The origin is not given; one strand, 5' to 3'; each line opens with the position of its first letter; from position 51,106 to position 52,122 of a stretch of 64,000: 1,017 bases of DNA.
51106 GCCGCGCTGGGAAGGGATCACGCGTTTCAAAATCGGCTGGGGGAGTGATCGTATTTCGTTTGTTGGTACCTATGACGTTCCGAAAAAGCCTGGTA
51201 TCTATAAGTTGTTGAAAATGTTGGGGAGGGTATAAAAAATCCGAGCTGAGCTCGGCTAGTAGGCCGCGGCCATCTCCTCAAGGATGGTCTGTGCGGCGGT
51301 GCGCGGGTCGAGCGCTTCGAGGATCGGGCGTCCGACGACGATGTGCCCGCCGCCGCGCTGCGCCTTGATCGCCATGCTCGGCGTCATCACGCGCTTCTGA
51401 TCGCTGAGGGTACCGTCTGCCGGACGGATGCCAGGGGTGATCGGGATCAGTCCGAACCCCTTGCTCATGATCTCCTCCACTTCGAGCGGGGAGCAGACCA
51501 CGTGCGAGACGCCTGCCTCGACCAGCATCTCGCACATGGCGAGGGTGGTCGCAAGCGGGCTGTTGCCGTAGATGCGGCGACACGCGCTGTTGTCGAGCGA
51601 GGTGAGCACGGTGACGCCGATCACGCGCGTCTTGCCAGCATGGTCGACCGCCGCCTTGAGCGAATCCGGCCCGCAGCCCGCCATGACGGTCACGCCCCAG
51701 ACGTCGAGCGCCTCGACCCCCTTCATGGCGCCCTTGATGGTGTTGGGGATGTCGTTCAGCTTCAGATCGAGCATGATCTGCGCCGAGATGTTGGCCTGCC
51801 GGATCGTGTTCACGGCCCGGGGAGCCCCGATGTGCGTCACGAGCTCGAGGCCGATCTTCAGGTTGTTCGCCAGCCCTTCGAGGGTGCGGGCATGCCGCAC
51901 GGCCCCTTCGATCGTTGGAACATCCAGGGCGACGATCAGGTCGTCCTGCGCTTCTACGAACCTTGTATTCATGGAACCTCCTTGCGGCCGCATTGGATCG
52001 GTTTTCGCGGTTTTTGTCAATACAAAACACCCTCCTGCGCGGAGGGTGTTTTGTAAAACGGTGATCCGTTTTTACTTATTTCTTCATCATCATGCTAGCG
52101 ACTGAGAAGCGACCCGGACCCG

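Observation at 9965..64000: Mosaic chromosome: at least eight GC-rich, Shine-Dalgarno-bearing gene blocks wedged between SD-less housekeeping genes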

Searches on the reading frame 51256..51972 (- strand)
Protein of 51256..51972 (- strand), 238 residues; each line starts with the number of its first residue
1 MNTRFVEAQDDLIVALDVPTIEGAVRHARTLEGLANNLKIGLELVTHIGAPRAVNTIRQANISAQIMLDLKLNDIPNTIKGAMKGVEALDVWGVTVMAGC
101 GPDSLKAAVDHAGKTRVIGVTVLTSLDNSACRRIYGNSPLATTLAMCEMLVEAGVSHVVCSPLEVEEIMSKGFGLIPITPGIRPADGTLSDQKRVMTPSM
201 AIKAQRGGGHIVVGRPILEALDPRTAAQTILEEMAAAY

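Call 14: find_homologous_proteins(query=window:51256-51972:-)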
Query window:51256-51972:- (238 aa): 7999 proteins with E <= 0.001 among 8000 candidates; the best 120 are listed.
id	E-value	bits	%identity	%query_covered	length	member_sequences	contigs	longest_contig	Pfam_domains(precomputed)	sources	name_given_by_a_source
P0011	2.9e-149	513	100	100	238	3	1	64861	PF00215.31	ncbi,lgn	-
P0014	5.6e-125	433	89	100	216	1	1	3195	PF00215.31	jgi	jgi:orotidine-5'-phosphate decarboxylase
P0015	4.5e-85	303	64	98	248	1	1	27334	PF00215.31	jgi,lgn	jgi:orotidine-5'-phosphate decarboxylase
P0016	5.0e-84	299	60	99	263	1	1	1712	PF00215.31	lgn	-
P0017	1.1e-83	298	64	97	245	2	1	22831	PF00215.31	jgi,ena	-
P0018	1.8e-78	281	61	97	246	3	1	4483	PF00215.31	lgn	-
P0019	5.7e-74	267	57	100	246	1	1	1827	PF00215.31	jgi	jgi:orotidine-5'-phosphate decarboxylase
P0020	9.3e-71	256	55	99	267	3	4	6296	PF00215.31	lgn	-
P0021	5.3e-69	250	54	98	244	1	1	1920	PF00215.31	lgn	-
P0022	1.3e-68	249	56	97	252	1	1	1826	PF00215.31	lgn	-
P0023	3.5e-44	169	45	100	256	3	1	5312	PF00215.31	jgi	jgi:orotidine-5'-phosphate decarboxylase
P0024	1.3e-43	167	46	89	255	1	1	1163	PF00215.31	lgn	-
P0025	6.4e-43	165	47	97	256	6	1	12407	PF00215.31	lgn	-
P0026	8.3e-43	165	45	89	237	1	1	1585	PF00215.31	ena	-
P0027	2.6e-42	163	45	92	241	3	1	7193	PF00215.31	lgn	-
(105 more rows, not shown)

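Call 15: find_encoding_contigs(protein=P0015, flank=10000, max_places=3)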
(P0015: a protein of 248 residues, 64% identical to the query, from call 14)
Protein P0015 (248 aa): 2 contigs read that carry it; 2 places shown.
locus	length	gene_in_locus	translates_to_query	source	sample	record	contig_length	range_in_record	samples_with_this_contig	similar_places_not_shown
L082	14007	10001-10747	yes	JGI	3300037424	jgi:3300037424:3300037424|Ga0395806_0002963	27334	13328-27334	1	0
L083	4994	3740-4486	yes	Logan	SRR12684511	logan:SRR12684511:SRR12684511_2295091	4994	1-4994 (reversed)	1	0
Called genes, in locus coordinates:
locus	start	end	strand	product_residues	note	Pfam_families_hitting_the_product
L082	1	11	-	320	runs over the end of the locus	-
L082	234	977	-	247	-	-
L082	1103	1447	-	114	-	-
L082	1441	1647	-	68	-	-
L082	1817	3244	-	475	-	-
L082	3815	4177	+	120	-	PF04480:DUF559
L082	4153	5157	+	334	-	PF00294:PfkB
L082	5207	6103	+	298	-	PF13593:SBF_like, PF01758:SBF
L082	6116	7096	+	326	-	PF00389:2-Hacid_dh, PF02826:2-Hacid_dh_C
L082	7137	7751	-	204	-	-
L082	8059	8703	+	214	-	PF07690:MFS_1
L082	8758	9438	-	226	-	-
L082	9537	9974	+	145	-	PF22784:PTP-SAK, PF00782:DSPc, PF22785:Tc-R-P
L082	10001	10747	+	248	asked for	PF00215:OMPdecase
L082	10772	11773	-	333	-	PF02388:FemAB, PF13480:Acetyltransf_6, PF02388:FemAB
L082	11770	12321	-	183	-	PF01330:RuvA_N, PF00633:HHH (faint), PF21176:RecR_HhH (faint), PF14520:HHH_5, PF07499:RuvA_C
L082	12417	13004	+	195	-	-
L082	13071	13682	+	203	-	PF13489:Methyltransf_23, PF05401:NodS, PF03848:TehB (weak), PF13847:Methyltransf_31, PF08241:Methyltransf_11, PF08242:Methyltransf_12, PF13649:Methyltransf_25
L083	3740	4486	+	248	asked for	PF00215:OMPdecase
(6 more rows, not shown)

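Call 16: find_encoding_contigs(protein=P0017, flank=10000, max_places=3)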
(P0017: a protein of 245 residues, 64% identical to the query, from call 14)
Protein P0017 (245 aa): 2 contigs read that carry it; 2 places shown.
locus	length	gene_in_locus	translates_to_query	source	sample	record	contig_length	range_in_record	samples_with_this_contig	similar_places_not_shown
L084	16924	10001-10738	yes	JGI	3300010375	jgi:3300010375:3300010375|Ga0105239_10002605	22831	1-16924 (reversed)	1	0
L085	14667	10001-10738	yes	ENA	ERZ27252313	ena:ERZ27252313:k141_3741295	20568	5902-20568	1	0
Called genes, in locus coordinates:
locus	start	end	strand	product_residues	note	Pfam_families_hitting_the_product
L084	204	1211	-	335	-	-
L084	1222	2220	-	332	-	-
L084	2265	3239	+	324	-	PF00294:PfkB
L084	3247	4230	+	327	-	PF00389:2-Hacid_dh, PF02826:2-Hacid_dh_C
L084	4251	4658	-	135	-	-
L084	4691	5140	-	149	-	-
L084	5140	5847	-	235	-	-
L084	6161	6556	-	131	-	PF07681:DoxX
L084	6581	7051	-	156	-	PF08327:AHSA1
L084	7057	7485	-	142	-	PF08327:AHSA1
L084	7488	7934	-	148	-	PF10604:Polyketide_cyc2 (weak), PF08327:AHSA1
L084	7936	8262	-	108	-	PF01022:HTH_5, PF12840:HTH_20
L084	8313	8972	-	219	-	-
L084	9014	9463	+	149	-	PF22785:Tc-R-P, PF00782:DSPc, PF22784:PTP-SAK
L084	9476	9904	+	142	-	PF07291:MauE (weak), PF07681:DoxX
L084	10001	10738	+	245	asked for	PF00215:OMPdecase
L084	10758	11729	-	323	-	PF02388:FemAB, PF13480:Acetyltransf_6, PF02388:FemAB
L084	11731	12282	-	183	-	PF01330:RuvA_N, PF00633:HHH (faint), PF21176:RecR_HhH (faint), PF14520:HHH_5, PF07499:RuvA_C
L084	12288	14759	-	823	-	PF00521:DNA_topoisoIV, PF03989:DNA_gyraseA_C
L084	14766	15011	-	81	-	-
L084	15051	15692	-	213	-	PF13483:Lactamase_B_3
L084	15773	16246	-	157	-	PF02075:RuvC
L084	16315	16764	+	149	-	PF00583:Acetyltransf_1, PF13673:Acetyltransf_10, PF13508:Acetyltransf_7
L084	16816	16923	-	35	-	?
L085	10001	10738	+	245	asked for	PF00215:OMPdecase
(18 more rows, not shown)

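Call 24: search_protein_families(library=ncbifam, proteins=[window:51256-51972:-], max_evalue=0.01)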
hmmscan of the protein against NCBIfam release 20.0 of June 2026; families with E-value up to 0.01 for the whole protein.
window:51256-51972:- (238 aa): 6 families
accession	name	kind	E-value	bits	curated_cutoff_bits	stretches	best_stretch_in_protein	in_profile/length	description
NF001273.0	PRK00230.1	equivalog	1.6e-55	188.1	193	1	8-236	3-231/233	orotidine-5'-phosphate decarboxylase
TIGR01740.1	pyrF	equivalog_domain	8.8e-41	140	92.3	1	12-230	1-215/216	orotidine-5'-phosphate decarboxylase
NF010386.0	PRK13813.1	equivalog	1.3e-32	113.2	208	1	8-235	3-214/216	orotidine 5'-phosphate decarboxylase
TIGR03128.2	RuMP_HxlA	equivalog_domain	8.7e-05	22.3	200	1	14-115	3-100/205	3-hexulose-6-phosphate synthase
NF009833.0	PRK13307.1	equivalog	0.00024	20.1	274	0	12-120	175-280/392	bifunctional 5,6,7,8-tetrahydromethanopterin hydro-lyase/3-hexulose-6-phosphate synthase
NF009832.1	PRK13306.1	subfamily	0.00031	20.3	250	1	12-113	5-102/215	3-dehydro-L-gulonate-6-phosphate decarboxylase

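Call 68: find_encoding_contigs(protein=window:51256-51972:-, flank=6000, max_places=4)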
Protein window:51256-51972:- (238 aa): 1 contig read that carries it; 1 place shown.
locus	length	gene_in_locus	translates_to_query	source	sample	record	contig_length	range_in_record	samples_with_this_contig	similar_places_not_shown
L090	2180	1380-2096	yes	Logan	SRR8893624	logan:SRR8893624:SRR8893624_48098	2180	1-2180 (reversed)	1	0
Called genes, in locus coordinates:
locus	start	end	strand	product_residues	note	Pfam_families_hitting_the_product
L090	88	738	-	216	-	-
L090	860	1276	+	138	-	PF07291:MauE (weak), PF07681:DoxX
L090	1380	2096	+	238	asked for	PF00215:OMPdecase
